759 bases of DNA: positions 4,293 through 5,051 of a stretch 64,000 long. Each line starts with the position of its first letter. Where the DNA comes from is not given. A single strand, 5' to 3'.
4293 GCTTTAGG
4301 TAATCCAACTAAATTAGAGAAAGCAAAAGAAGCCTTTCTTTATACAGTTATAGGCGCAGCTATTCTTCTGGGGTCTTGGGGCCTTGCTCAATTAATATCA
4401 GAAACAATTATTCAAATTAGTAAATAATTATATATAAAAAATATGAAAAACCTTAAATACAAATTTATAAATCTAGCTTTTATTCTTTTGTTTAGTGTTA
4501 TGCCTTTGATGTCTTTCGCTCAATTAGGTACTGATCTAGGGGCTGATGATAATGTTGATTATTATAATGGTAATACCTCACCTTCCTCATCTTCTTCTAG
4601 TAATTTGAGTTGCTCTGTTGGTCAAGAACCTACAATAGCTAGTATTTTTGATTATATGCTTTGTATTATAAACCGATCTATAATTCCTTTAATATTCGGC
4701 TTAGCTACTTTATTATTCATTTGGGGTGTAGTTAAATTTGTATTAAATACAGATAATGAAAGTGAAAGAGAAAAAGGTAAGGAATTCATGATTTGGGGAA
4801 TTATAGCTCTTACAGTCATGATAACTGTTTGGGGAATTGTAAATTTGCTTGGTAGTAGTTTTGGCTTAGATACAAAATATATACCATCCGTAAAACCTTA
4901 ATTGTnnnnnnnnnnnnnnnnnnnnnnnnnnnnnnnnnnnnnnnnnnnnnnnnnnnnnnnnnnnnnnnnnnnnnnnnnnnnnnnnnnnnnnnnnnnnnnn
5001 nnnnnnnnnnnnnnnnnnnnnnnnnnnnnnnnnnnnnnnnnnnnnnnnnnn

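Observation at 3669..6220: Tandem array of six diversified VirB2/TrbC-like two-TM secreted proteins with an 83-nt gene-conversion tract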

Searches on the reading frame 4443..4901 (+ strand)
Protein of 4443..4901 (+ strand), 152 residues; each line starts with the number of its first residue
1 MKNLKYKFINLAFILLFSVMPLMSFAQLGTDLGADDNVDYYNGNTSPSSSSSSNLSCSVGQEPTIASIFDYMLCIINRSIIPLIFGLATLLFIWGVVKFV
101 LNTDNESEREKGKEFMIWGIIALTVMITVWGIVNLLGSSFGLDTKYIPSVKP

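Call 3: search_protein_families(library=pfam, proteins=[window:4443-4901:+], max_evalue=1)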
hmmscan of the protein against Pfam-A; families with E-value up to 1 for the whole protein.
window:4443-4901:+ (152 aa): 6 families
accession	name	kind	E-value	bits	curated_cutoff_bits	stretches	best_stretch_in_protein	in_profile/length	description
PF18895.5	T4SS_pilin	-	4.1e-10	40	26.6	1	80-136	16-71/71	Type IV secretion system pilin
PF10445.14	DUF2456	-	0.065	13.8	25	1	66-133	17-81/95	Protein of unknown function (DUF2456)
PF12725.13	DUF3810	-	0.15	11.9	28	1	63-131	7-80/311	Protein of unknown function (DUF3810)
PF10999.13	DUF2839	-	0.16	12.8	22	1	121-141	45-65/67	Protein of unknown function (DUF2839)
PF12750.12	Maff2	-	0.19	12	27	0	120-137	15-32/70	Maff2 family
PF00335.26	Tetraspanin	-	0.52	10.4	32.1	1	71-138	3-68/225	Tetraspanin family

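Call 4: search_protein_families(library=ncbifam, proteins=[window:4443-4901:+], max_evalue=1)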
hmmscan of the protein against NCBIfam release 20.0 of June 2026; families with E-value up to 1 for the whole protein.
window:4443-4901:+ (152 aa): 3 families
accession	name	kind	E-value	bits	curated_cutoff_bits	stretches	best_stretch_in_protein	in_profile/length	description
NF045849.1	ICE_MMCAP2_0565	equivalog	1.9e-06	27.5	40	1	75-135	15-75/80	Mbov_0395 family pilin-like conjugal transfer protein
TIGR03943.1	TIGR03943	equivalog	0.013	14.9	88.8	1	76-138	9-79/221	TIGR03943 family putative permease subunit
NF053819.1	EF0750_LPXTG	subfamily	0.3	11.6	47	1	1-55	1-55/105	EF2685/EF0750 family sortase-dependent surface protein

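Call 10: find_encoding_contigs(protein=window:4443-4901:+, flank=10000, max_places=6)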
Protein window:4443-4901:+ (152 aa): no gene with exactly this product is on record in the collection.
